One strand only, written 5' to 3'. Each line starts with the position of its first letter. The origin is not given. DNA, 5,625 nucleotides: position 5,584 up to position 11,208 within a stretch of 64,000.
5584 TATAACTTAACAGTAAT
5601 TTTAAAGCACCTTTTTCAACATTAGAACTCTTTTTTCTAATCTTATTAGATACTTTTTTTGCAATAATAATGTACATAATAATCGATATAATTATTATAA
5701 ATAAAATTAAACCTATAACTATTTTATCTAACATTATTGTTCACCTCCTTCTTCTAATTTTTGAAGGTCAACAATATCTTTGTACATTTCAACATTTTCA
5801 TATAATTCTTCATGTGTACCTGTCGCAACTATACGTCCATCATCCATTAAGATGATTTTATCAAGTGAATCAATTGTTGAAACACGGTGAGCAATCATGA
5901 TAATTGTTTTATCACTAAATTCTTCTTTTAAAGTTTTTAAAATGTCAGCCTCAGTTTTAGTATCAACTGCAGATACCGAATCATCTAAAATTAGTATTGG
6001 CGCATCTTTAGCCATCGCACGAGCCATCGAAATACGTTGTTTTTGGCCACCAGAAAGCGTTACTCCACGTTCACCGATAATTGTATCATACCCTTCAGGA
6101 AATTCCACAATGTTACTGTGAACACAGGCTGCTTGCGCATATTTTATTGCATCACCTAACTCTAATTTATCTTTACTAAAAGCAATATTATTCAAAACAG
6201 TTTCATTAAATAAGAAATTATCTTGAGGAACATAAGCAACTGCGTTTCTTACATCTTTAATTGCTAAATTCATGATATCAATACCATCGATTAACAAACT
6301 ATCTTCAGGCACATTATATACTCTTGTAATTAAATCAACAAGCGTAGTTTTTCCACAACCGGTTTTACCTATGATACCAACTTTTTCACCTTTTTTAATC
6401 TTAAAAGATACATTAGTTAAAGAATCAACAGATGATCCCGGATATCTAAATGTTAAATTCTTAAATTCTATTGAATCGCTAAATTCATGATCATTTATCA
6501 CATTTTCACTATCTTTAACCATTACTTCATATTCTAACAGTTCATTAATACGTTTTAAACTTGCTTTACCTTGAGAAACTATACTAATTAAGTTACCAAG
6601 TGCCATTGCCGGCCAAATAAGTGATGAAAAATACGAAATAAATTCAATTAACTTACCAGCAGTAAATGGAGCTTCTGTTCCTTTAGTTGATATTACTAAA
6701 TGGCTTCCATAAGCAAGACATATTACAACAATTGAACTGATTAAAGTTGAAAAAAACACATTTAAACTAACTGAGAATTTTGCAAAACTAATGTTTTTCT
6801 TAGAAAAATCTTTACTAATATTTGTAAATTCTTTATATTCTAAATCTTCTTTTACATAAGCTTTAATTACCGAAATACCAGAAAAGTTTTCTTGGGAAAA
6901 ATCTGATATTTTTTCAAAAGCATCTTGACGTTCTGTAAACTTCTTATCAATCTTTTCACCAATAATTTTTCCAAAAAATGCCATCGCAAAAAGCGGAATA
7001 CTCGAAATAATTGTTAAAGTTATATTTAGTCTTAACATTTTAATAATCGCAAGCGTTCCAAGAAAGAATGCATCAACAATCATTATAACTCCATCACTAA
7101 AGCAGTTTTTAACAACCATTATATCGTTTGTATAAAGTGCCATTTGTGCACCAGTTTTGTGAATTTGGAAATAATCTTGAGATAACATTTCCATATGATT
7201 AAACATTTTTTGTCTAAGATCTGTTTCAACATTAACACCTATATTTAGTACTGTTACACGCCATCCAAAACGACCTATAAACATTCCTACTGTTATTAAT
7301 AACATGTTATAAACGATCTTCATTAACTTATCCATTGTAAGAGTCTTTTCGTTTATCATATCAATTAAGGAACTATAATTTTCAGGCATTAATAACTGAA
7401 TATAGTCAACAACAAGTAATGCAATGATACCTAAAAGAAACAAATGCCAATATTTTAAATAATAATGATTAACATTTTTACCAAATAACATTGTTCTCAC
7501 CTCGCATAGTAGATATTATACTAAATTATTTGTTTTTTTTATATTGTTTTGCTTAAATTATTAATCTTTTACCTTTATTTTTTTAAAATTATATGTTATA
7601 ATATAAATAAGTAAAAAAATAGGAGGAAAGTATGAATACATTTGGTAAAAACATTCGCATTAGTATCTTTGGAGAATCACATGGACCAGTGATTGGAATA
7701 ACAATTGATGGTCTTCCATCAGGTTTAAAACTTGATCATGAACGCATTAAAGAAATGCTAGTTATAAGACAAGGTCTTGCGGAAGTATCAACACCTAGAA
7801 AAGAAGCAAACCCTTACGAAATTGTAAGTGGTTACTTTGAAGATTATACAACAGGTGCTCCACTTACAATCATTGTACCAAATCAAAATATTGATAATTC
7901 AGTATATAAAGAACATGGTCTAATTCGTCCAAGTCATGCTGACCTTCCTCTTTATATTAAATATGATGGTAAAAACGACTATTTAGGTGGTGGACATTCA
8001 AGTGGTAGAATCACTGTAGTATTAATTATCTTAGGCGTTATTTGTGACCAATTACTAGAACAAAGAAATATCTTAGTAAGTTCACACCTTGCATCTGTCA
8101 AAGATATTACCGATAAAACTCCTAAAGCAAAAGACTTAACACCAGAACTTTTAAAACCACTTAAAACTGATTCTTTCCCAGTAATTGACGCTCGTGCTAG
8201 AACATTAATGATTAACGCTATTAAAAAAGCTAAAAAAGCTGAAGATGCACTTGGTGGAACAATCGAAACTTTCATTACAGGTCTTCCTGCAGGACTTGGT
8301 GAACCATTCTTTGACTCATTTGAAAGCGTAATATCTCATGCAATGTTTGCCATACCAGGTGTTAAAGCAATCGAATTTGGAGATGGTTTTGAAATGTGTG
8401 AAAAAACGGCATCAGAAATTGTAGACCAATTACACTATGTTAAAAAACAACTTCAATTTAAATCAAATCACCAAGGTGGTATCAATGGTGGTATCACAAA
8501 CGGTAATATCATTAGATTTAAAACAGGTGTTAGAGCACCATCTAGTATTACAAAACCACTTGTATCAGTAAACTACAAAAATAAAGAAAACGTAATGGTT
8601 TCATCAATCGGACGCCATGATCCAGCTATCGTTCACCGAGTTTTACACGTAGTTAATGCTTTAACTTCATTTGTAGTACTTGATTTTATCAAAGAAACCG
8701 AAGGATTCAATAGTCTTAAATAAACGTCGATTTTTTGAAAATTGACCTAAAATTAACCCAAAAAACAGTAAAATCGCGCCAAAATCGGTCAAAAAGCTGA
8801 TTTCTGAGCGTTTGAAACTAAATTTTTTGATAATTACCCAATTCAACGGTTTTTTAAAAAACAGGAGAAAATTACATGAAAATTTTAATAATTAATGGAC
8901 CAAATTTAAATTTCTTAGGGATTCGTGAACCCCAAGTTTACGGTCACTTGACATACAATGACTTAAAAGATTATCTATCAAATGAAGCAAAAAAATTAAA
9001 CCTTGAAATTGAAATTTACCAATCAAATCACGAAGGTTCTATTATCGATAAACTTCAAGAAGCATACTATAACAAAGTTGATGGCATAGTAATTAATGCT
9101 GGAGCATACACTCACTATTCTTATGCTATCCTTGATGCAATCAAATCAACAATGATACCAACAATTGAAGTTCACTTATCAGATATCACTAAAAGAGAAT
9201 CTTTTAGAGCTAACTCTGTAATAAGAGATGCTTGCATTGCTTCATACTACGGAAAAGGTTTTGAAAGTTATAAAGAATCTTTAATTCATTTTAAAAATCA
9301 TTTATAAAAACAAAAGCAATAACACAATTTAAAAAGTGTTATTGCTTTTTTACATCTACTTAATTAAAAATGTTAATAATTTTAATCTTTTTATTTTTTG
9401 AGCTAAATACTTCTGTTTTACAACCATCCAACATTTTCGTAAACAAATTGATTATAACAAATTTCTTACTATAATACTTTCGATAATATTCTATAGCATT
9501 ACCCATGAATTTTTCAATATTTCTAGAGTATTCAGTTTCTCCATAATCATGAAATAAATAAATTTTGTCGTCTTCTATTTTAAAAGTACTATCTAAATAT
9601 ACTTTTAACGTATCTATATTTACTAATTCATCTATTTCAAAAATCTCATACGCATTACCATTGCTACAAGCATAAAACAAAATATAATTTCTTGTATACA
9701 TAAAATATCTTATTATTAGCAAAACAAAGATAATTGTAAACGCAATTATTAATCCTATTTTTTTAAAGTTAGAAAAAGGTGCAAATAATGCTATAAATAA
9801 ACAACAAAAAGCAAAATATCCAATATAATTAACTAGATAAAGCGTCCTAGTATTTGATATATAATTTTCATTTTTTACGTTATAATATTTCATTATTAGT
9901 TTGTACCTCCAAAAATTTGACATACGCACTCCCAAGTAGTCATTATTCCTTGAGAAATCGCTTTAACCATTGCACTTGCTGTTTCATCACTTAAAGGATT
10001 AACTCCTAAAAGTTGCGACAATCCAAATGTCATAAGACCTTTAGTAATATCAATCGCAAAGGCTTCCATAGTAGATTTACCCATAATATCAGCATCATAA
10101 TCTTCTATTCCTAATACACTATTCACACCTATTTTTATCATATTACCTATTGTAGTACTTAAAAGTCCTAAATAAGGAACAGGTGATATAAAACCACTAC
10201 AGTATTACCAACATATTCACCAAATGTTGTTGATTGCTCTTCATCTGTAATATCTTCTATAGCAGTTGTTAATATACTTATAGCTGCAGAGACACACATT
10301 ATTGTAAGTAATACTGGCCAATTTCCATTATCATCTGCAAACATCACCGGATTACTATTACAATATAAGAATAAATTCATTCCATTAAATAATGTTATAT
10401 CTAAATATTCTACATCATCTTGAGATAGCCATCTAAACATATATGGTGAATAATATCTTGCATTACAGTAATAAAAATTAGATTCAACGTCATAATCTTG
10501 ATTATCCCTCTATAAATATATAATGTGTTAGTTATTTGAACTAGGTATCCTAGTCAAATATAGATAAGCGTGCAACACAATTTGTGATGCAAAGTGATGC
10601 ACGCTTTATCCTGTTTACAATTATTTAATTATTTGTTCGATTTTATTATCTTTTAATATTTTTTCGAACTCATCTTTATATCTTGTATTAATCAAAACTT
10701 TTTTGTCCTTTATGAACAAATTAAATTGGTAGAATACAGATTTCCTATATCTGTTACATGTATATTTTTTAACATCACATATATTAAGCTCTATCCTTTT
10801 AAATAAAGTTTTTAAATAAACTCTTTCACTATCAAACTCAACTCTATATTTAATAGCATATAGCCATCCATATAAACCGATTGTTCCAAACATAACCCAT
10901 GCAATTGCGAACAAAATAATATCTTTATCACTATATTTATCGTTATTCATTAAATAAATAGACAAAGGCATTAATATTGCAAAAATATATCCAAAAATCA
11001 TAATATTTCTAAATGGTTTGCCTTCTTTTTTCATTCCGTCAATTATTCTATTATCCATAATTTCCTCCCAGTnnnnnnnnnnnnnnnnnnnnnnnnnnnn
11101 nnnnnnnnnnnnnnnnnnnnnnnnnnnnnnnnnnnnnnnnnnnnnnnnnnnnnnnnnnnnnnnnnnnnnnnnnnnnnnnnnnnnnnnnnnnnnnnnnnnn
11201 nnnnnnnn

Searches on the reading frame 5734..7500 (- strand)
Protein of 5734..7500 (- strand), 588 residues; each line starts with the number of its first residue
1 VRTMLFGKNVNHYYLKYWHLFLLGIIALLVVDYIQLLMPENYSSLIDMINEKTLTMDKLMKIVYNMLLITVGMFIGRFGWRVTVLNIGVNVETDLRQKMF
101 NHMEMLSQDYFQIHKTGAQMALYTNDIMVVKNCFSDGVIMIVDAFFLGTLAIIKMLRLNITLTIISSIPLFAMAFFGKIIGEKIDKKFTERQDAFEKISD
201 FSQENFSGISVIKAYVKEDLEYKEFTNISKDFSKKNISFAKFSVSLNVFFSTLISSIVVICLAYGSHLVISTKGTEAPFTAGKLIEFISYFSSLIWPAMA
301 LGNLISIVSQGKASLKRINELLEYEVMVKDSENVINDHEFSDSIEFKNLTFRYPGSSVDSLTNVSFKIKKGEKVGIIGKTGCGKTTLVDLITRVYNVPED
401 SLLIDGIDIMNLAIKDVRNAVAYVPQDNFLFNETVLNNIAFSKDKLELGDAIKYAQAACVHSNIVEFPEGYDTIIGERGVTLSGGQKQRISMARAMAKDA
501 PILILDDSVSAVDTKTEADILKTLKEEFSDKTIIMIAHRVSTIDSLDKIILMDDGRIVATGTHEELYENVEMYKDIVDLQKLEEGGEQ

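Call 54: search_protein_families(library=pfam, proteins=[window:5734-7500:-], max_evalue=0.001)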
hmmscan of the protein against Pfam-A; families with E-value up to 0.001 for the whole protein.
window:5734-7500:- (588 aa): 3 families
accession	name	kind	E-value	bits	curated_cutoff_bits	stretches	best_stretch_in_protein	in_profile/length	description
PF00664.28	ABC_membrane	-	6.3e-33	115.1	28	1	22-297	2-273/274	ABC transporter transmembrane region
PF00005.33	ABC_tran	-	4.1e-30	105.6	25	1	361-508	1-135/137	ABC transporter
PF02463.25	SMC_N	-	3.4e-07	30.4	40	1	481-550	136-209/220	RecF/RecN/SMC N terminal domain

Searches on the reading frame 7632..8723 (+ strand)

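Call 54: search_protein_families(library=pfam, proteins=[window:7632-8723:+], max_evalue=0.001)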
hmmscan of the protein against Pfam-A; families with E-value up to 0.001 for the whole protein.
window:7632-8723:+ (363 aa): 1 family
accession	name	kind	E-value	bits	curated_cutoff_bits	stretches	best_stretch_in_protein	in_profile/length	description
PF01264.26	Chorismate_synt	-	1e-101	340.4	27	1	8-352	1-325/327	Chorismate synthase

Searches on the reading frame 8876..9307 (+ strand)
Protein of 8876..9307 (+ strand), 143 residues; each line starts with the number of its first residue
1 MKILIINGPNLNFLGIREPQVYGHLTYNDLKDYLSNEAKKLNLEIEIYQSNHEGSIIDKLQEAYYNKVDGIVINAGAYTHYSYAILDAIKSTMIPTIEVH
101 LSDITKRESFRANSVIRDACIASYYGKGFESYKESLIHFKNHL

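Call 54: search_protein_families(library=pfam, proteins=[window:8876-9307:+], max_evalue=0.001)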
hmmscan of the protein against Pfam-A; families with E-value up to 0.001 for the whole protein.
window:8876-9307:+ (143 aa): 1 family
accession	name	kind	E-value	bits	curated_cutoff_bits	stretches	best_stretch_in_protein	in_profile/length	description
PF01220.24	DHquinase_II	-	1.6e-54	183.8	23.3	1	2-137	1-135/138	Dehydroquinase class II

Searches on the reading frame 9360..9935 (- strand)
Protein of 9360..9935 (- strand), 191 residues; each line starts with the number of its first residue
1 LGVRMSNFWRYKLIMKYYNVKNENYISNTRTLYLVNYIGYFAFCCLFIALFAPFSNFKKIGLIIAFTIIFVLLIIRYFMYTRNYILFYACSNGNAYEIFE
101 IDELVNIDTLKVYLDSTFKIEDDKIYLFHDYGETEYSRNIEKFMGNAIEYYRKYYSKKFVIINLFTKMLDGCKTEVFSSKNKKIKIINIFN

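Call 6: search_protein_families(library=pfam, proteins=[window:9360-9935:-], max_evalue=1)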
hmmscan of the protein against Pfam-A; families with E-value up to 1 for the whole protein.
window:9360-9935:- (191 aa): 3 families
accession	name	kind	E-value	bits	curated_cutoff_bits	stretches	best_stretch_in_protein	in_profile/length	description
PF20237.3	DUF6594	-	0.033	14.5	30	1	20-77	159-217/238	Family of unknown function (DUF6594)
PF11346.13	DUF3149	-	0.097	12.7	23.2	1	60-79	9-28/40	Protein of unknown function (DUF3149)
PF20990.2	DUF2207_C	-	0.37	10.9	33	1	16-82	125-192/247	Predicted membrane protein (DUF2207) C-terminal domain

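Call 7: search_protein_families(library=ncbifam, proteins=[window:9360-9935:-], max_evalue=1)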
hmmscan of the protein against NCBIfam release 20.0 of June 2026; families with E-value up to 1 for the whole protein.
window:9360-9935:- (191 aa): 1 family
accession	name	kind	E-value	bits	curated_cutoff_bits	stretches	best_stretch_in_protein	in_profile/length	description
NF041560.1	T6SS_Burk_ExIF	subfamily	0.013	15.2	90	1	21-127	121-228/234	putative type VI secretion system effector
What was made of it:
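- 9360..9935 (-): Candidate orphan immunity gene, up to 191 aa as listed from a TTG start; two strongly hydrophobic helices plus a C-terminal domain. No family match (calls 6, 7).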

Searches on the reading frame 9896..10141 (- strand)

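Call 6: search_protein_families(library=pfam, proteins=[window:9896-10141:-], max_evalue=1)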
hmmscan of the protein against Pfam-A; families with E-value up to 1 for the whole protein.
window:9896-10141:- (81 aa): 0 families

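Call 7: search_protein_families(library=ncbifam, proteins=[window:9896-10141:-], max_evalue=1)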
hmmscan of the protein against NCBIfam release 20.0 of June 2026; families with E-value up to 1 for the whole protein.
window:9896-10141:- (81 aa): 1 family
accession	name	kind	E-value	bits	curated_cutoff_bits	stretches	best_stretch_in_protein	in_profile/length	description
TIGR01674.1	phage_lambda_G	equivalog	0.041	13.8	74.45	1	13-71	37-94/138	phage tail assembly chaperone G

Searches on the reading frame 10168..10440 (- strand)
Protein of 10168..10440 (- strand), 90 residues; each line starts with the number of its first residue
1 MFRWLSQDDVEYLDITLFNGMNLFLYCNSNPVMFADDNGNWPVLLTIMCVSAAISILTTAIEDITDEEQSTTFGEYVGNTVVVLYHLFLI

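Call 6: search_protein_families(library=pfam, proteins=[window:10168-10440:-], max_evalue=1)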
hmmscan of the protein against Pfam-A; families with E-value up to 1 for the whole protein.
window:10168-10440:- (90 aa): 1 family
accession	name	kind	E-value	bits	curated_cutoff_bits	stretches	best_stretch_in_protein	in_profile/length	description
PF02013.21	CBM_10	-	0.085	13.8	23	1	26-41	11-26/36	Cellulose or protein binding domain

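Call 7: search_protein_families(library=ncbifam, proteins=[window:10168-10440:-], max_evalue=1)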
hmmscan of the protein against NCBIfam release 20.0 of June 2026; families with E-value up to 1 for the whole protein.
window:10168-10440:- (90 aa): 1 family
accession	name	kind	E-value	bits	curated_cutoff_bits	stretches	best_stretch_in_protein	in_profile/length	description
TIGR03696.1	Rhs_assc_core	domain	1.9e-05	25.1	32.5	1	3-39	44-75/76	RHS repeat-associated core domain-containing protein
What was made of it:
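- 9896..10500 (-): Orphan (promoter-less, apparently frameshifted) alternative tip cassette: a core-end fragment (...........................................) followed by a different tip that begins with a hydrophobic helix. Partial TIGR03696 match (call 7).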

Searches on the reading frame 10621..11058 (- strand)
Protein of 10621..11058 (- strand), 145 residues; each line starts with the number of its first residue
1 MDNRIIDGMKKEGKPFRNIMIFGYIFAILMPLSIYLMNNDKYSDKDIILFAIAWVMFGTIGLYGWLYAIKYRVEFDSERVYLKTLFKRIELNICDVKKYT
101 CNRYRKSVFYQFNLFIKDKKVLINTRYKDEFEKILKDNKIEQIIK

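Call 6: search_protein_families(library=pfam, proteins=[window:10621-11058:-], max_evalue=1)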
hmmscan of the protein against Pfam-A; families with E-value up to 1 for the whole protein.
window:10621-11058:- (145 aa): 2 families
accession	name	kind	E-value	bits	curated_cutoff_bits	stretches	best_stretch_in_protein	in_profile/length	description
PF19401.4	DUF5976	-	0.00027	21.3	25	1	20-47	22-49/50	Family of unknown function (DUF5976)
PF19942.4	DUF6404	-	0.13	13.1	27.6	1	15-73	47-102/115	Family of unknown function (DUF6404)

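Call 7: search_protein_families(library=ncbifam, proteins=[window:10621-11058:-], max_evalue=1)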
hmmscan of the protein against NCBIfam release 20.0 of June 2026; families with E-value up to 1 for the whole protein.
window:10621-11058:- (145 aa): 1 family
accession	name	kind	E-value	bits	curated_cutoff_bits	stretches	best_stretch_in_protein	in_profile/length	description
NF049847.1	FtsL_COG5462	equivalog_domain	0.13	12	50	1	56-80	8-32/85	cell division protein FtsL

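Call 39: find_homologous_proteins(query=window:10621-11058:-, max_evalue=0.001)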
Query window:10621-11058:- (145 aa): 240 proteins with E <= 0.001 among 264 candidates; the best 120 are listed.
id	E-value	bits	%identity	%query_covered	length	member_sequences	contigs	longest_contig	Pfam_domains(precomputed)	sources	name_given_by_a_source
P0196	9.6e-82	290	90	100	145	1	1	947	-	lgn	-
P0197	2.6e-81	288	90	100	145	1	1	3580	-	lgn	-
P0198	6.1e-81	287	91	99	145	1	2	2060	-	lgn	-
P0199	7.2e-81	287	90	100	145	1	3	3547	-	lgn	-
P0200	8.1e-81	287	89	100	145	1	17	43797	-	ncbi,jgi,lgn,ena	jgi:hypothetical protein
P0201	1.4e-80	286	90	100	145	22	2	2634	-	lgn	-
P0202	1.7e-80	286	89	100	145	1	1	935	-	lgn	-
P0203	1.7e-80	286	89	100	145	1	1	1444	-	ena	-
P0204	1.8e-80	286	88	100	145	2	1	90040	-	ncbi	-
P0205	1.8e-80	286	90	100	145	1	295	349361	-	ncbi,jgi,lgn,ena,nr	ncbi:MAG: hypothetical protein KH328_09465 [Staphylococcus sp.]|jgi:hypothetical protein|nr:hypothet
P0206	2.2e-80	285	88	100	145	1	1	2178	-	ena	-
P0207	5.9e-80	284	90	100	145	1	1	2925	-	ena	-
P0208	6.1e-80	284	90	100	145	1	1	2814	-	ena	-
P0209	7.4e-80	284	90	100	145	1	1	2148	-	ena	-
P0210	7.6e-80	284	88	100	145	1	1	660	-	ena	-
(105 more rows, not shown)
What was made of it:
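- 10621..11058 (-): Cognate immunity candidate, 145 aa: two TM helices (aa 11-37, 44-70) plus a PH-like domain (aa 72-137), cytoplasmic by the positive-inside rule. 240 homologue clusters (call 39).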

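Call 49: predict_structure(alignment_id=A5)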
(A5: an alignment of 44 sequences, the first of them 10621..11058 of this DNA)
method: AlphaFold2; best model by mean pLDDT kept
length: 145 residues; sequences in the alignment: 44
mean_pLDDT: 89.8   pTM: 0.70
mean pLDDT of the five models: 89.8, 89.6, 88.5, 87.6, 85.7
residues with pLDDT >= 90: 101; 70-90: 38; 50-70: 5; < 50: 1
segments of 3 or more residues with pLDDT < 50: none
pLDDT, mean of each block of 10 residues (from residue 1): 75 92 96 84 90 96 93 91 91 93 86 91 91 93 82
secondary structure, 60 per line:
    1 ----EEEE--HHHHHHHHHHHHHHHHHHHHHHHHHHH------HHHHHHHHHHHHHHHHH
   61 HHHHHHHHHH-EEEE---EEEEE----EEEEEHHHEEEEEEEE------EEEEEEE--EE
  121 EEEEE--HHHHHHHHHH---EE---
elements in order: E5-8 H11-37 H44-70 E72-75 E79-83 E88-92 E96-103 E110-116 E119-125 H128-137
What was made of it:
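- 10621..11058 (-): AF2 pLDDT 89.8 (call 49).
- The immunity protein has almost no extracellular part, which argues against neutralising an extracellular enzyme (call 49).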

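Call 51: fold_search(model_id=the predicted structure, library=pdb)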
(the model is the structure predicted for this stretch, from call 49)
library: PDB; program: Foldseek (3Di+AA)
matches with E <= 10: 494; with E <= 0.001: 0
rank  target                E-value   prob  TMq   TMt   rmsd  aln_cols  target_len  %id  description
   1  7xsx_k                3.4e-03  1.00  0.43  0.16   2.4        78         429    9  RNA polymerase II elongation complex transcribing a nucleosome (EC49) (released 2022-09-07)
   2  2gcj_B                4.8e-03  1.00  0.39  0.26   2.8        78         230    9  Crystal Structure of the Pob3 middle domain (released 2006-05-23)
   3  7xti_k                7.3e-03  1.00  0.43  0.16   3.0        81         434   11  RNA polymerase II elongation complex transcribing a nucleosome (EC58hex) (released 2022-10-12)
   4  4khb_F                8.2e-03  1.00  0.37  0.32   3.6        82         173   13  Structure of the Spt16D Pob3N heterodimer (released 2013-05-29)
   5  2gcl_B                8.7e-03  1.00  0.40  0.26   3.1        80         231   10  Structure of the Pob3 Middle domain (released 2006-05-23)
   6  4khb_H                8.7e-03  1.00  0.32  0.28   3.8        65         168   11  Structure of the Spt16D Pob3N heterodimer (released 2013-05-29)
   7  5umr                  9.2e-03  1.00  0.41  0.57   2.9        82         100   17  Crystal structure of N-terminal domain of human FACT complex subunit SSRP1 (released 2018-01-31)
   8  3gyp                  1.1e-02  1.00  0.42  0.28  13.0       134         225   10  Rtt106p (released 2009-12-08)
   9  2gcl_A                1.2e-02  1.00  0.29  0.20   4.2        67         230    6  Structure of the Pob3 Middle domain (released 2006-05-23)
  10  2gcj_C                1.5e-02  1.00  0.35  0.23   9.1       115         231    9  Crystal Structure of the Pob3 middle domain (released 2006-05-23)
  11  3to1_A                1.7e-02  0.98  0.37  0.27  13.2       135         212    9  Two surfaces on Rtt106 mediate histone binding and chaperone activity (released 2011-12-21)
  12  2gcj_A                1.8e-02  1.00  0.39  0.26   2.9        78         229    9  Crystal Structure of the Pob3 middle domain (released 2006-05-23)
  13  6l1r                  1.8e-02  1.00  0.40  0.54   3.2        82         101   13  Crystal structure of N-terminal domain of human SSRP1 (released 2020-09-30)
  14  4kha_A                1.9e-02  1.00  0.42  0.18  13.4       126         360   13  Structural basis of histone H2A-H2B recognition by the essential chaperone FACT (released 2013-05-29)
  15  2cay_B                2.0e-02  1.00  0.35  0.39   4.1        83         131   16  Vps36 N-terminal PH domain (released 2006-04-07)
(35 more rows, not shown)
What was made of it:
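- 10621..11058 (-): Foldseek matches PH domains at probability 1.0 and rmsd 2.4-3 A (call 51).
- On Bacterial PH-like (bPH) membrane proteins (immunity protein): The fold and architecture are met (calls 49, 51).
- The immunity protein's PH-like domain could bind a soluble domain (call 51).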

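Call 64: find_encoding_contigs(protein=P0205, flank=9000, max_places=8)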
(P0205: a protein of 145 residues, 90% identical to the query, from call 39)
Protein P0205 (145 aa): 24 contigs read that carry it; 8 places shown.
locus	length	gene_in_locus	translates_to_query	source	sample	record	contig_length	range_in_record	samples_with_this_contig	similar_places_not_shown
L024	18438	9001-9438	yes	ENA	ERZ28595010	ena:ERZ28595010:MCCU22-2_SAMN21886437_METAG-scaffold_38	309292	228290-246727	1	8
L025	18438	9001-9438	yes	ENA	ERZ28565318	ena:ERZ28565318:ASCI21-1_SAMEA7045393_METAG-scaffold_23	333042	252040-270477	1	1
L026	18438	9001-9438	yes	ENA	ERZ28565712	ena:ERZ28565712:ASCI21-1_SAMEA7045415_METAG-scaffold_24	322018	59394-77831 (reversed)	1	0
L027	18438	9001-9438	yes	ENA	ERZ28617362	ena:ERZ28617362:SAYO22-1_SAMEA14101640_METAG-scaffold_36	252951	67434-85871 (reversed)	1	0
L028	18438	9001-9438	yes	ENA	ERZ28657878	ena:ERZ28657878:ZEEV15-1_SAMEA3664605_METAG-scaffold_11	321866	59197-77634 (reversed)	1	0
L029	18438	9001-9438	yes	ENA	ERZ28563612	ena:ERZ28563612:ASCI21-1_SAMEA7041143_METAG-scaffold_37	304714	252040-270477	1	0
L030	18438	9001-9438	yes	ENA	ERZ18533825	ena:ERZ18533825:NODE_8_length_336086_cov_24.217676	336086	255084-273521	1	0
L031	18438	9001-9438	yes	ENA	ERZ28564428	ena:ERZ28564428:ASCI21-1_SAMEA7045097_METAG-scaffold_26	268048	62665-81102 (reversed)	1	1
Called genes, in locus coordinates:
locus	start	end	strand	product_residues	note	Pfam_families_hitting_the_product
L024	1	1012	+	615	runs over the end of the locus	-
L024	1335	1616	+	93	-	PF16079:Phage_holin_5_2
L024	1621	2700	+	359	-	PF20578:aBig_2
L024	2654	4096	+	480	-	PF08245:Mur_ligase_M, PF02875:Mur_ligase_C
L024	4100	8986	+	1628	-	-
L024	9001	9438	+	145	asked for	-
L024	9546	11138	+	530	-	PF00239:Resolvase, PF07508:Recombinase, PF13408:Zn_ribbon_recom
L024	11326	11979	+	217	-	-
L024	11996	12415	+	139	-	-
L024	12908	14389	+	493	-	PF00239:Resolvase, PF07508:Recombinase, PF13408:Zn_ribbon_recom, PF14287:DUF4368 (weak)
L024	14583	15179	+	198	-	-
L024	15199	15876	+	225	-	-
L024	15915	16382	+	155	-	-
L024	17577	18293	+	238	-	PF09359:VTC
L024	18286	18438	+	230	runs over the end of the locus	PF16316:DUF4956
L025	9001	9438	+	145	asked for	-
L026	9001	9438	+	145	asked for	-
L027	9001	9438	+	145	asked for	-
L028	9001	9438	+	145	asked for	-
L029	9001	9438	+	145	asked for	-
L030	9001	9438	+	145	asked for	-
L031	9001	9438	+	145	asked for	-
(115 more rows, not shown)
